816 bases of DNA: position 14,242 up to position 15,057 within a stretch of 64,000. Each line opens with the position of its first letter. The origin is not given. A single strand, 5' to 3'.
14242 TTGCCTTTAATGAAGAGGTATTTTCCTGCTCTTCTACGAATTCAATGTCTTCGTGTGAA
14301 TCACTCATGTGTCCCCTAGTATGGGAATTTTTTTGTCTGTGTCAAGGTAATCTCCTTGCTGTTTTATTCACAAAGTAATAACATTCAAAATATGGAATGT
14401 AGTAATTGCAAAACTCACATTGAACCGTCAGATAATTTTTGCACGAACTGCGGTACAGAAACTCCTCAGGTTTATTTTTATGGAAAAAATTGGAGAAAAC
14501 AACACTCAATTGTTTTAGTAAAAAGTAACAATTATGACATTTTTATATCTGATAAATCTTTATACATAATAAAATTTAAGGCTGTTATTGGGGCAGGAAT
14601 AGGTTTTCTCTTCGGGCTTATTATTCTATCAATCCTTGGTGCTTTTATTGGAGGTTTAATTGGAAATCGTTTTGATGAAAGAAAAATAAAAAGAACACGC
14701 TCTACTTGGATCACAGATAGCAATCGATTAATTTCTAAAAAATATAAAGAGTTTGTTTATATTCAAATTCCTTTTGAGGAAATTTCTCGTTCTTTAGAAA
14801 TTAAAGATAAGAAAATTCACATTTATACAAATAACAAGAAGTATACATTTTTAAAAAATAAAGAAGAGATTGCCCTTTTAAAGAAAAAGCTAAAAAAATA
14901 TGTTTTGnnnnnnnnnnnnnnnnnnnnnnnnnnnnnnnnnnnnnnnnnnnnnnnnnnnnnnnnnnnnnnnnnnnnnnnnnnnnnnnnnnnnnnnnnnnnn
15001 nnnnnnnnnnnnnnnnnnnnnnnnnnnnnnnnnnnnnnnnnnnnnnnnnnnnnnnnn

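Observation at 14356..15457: AT-rich two-gene module of zinc-ribbon single-pass membrane proteins (compositional island)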

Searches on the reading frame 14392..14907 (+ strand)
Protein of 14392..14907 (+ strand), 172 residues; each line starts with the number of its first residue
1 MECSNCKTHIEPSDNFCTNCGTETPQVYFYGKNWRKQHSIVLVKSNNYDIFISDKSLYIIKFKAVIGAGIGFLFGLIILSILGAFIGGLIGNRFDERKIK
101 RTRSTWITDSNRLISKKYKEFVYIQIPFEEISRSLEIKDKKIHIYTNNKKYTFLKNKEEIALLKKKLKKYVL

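Call 8: search_protein_families(library=pfam, proteins=[window:14392-14907:+], max_evalue=1)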
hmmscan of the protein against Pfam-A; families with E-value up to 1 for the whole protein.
window:14392-14907:+ (172 aa): 12 families
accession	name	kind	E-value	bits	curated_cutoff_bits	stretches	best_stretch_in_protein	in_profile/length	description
PF13248.11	Zn_ribbon_3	-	3.6e-08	33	27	1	2-23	4-25/26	zinc-ribbon domain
PF13240.11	Zn_Ribbon_1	-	8.2e-05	22.7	25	1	3-23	2-22/23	zinc-ribbon domain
PF12773.13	DZR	-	0.00019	22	27.3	1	3-23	1-21/45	Double zinc ribbon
PF13488.11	Gly-zipper_Omp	-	0.0017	18.7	25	1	64-96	11-44/46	Glycine zipper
PF04306.18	DUF456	-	0.012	16.4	29.4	1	63-100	62-99/139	Protein of unknown function (DUF456)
PF17032.10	Zn_ribbon_15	-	0.016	16.5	28.9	1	2-21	54-73/73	zinc-ribbon family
PF17255.8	EbsA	-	0.046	14.5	25.9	1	107-169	63-125/133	EbsA-like protein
PF18912.6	DZR_2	-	0.11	12.7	27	1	3-25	24-47/56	Double zinc ribbon domain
PF06897.17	DUF1269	-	0.17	12.7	26.9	1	64-91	1-29/100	Protein of unknown function (DUF1269)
PF08271.17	Zn_Ribbon_TF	-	0.2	11.7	29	1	1-35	1-41/43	TFIIB zinc-binding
PF05433.20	Rick_17kDa_Anti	-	0.52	10.7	24.2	1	81-94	4-17/43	Glycine zipper 2TM domain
PF24460.1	DUF7575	-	0.57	10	28.5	1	2-24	5-27/28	Domain of unknown function (DUF7575)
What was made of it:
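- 14392..14460 (+): orfA zinc ribbon (residues 1-23; C3, C6, C17, C20). Pfam Zn_ribbon_3 at 33 bits, gathering score 27 (call 8).
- Checked: Zinc ribbons. orfA has C3-x2-C6-x10-C17-x2-C20 and scores 33 bits on Pfam Zn_ribbon_3 (gathering score 27; call 8). orfB has C3-x2-C6-x12-C19-x2-C22.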

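Call 9: search_protein_families(library=ncbifam, proteins=[window:14392-14907:+], max_evalue=1)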
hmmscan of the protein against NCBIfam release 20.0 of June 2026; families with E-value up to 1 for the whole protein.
window:14392-14907:+ (172 aa): 4 families
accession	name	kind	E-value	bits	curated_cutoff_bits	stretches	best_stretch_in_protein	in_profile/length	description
NF006948.0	PRK09430.1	equivalog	0.00045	19.9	162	1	65-110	3-47/267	co-chaperone DjlA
NF053524.1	thylo_ssl2009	equivalog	0.0088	16.7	58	1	71-112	10-47/90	ssl2009 family thylakoid membrane protein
TIGR03789.1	pdsO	hypoth_equivalog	0.039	13.6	152.2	1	64-122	43-106/243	sortase-associated OmpA-like protein PdsO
NF038011.1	PelF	equivalog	0.048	12.7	100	1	93-149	208-269/489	GT4 family glycosyltransferase PelF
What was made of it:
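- On DjlA co-chaperone: Only residues 65-110 match positions 3-47 of 267, at 19.9 bits against a cut-off of 162 (call 9).
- There is no enzymatic or known effector domain (calls 8, 9).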

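Call 10: search_protein_families(library=padloc, proteins=[window:14392-14907:+], max_evalue=1)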
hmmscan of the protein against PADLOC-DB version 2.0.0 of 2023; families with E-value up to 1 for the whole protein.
window:14392-14907:+ (172 aa): 0 families
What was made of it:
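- Both proteins give zero PADLOC hits (call 10).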

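Call 11: search_protein_families(library=phrogs, proteins=[window:14392-14907:+], max_evalue=1)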
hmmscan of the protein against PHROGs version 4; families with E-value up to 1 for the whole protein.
window:14392-14907:+ (172 aa): 8 families
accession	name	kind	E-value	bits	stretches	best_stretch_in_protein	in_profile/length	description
phrog_2546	-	unknown function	0.0056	17.9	1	1-50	1-50/180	-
phrog_14071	-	unknown function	0.027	15.8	1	9-29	13-33/150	-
phrog_21508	-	unknown function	0.03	15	1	10-30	57-77/193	-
phrog_1047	-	tail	0.031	13.3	1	65-167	883-978/1251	tail associated lysin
phrog_14537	-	unknown function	0.041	14.3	1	63-99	32-77/295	-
phrog_9700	-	unknown function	0.12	12.2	1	2-27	8-33/483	-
phrog_16692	-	unknown function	0.5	9.6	1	64-142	726-804/1107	-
phrog_16989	-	moron, auxiliary metabolic gene and host takeover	0.58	11.2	1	3-24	9-30/122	membrane protein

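Call 12: find_homologous_proteins(query=window:14392-14907:+, max_evalue=0.01)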
Query window:14392-14907:+ (172 aa): 1 proteins with E <= 0.01 among 267 candidates.
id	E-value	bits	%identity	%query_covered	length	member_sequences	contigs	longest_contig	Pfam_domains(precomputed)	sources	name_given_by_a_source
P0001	2.9e-109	380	100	100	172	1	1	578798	PF13248.12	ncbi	ncbi:MAG: zinc ribbon domain-containing protein [Patescibacteria group bacterium UBA2103]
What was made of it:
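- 14392..14910 (+): orfA, 172 aa: zinc ribbon, glycine-zipper hydrophobic segment, very basic C-terminal domain. Identical NCBI protein 'zinc ribbon domain-containing protein' (call 12).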

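Call 24: predict_structure(protein=window:14392-14907:+)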
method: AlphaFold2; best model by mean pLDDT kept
length: 172 residues; sequences in the alignment: 1
mean_pLDDT: 51.1   pTM: 0.34
mean pLDDT of the five models: 51.1, 50.9, 45.2, 43.6, 43.5
residues with pLDDT >= 90: 0; 70-90: 13; 50-70: 81; < 50: 78
segments of 3 or more residues with pLDDT < 50: 23-46, 63-74, 85-122
pLDDT, mean of each block of 10 residues (from residue 1): 70 60 44 36 48 62 46 49 43 28 28 36 59 70 67 60 64 45
secondary structure, 60 per line:
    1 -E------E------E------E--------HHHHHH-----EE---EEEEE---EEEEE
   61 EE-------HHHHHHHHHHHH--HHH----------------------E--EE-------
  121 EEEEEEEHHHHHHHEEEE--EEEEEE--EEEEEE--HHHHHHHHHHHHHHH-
elements in order: H32-37 E48-52 E56-62 H70-81 E121-127 H128-134 E135-138 E141-146 E149-154 H157-171
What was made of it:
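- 14668..14907 (+): orfA C-terminal domain (residues 93-172; 23 K/R against 10 D/E), no family assignment. AF2 single-sequence model has low confidence (call 24).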

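Call 27: find_encoding_contigs(protein=P0001, flank=10000, max_places=6)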
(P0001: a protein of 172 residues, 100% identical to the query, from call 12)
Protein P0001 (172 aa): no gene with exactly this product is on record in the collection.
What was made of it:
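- Tried and rejected: orfA itself could not be looked up on contigs (call 27).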

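Call 28: find_related_loci(query=window:14392-14907:+, collection=viral_contigs, flank=5000)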
Query window:14392-14907:+ (172 aa) in viral_contigs; peptide patterns used: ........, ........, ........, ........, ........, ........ (x = any residue, [..] = any of these).
18 stretches matched a pattern, but none encodes a relative of the query by tblastn (E <= 1e-3).

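Call 30: search_dna_similar(query=window:14392-14907:+, collection=phages, mode=protein, max_evalue=1)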
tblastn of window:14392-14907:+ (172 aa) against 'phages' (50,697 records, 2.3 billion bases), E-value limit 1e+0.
No match.

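Call 32: search_dna_similar(query=window:14392-14907:+, collection=plasmids, mode=protein, max_evalue=1)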
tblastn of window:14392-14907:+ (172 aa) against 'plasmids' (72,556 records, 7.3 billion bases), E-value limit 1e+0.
No match.

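Call 71: search_solved_structures(query=A6, max_evalue=10, show_alignments=0)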
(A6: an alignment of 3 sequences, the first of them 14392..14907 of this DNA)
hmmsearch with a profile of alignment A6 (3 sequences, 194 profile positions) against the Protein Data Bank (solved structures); distinct sequences matched with E-value up to 10: 9.
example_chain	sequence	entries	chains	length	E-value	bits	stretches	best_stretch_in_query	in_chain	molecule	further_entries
7xdi_A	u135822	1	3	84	0.65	12.9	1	81-115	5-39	VP1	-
2rqa_A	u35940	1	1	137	0.8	12.6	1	15-58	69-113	ATP-dependent RNA helicase DHX58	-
2w4r_A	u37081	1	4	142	0.93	12.4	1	15-58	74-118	PROBABLE ATP-DEPENDENT RNA HELICASE DHX58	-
3eqt_A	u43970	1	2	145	0.98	12.4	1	15-58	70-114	ATP-dependent RNA helicase DHX58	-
8p7g_A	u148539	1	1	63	1.2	12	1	122-179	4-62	Paired mesoderm homeobox protein 2B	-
2luy_A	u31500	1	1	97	1.3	11.9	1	2-45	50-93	Meiotic chromosome segregation protein P8B7.28c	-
1fjl_A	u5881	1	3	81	1.5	11.8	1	118-181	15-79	PAIRED PROTEIN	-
5a8i_A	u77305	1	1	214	1.7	11.5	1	2-27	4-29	ARNA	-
8s05_C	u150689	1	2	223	2.2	11.2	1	2-27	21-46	Conserved protein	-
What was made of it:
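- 14668..14907 (+): No significant Pfam, NCBIfam or PDB sequence match (calls 8, 9, 71).
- Tried and rejected: The orfA-family profile against PDB sequences gave nothing below E 0.6 (call 71).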

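Call 72: find_related_loci(query=A6, collection=viral_contigs, flank=5000)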
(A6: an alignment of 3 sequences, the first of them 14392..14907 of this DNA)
Query A6 (172 aa) in viral_contigs; peptide patterns used: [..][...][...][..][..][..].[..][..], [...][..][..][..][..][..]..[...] (x = any residue, [..] = any of these).
349 stretches matched a pattern, but none encodes a relative of the query by tblastn (E <= 1e-3).
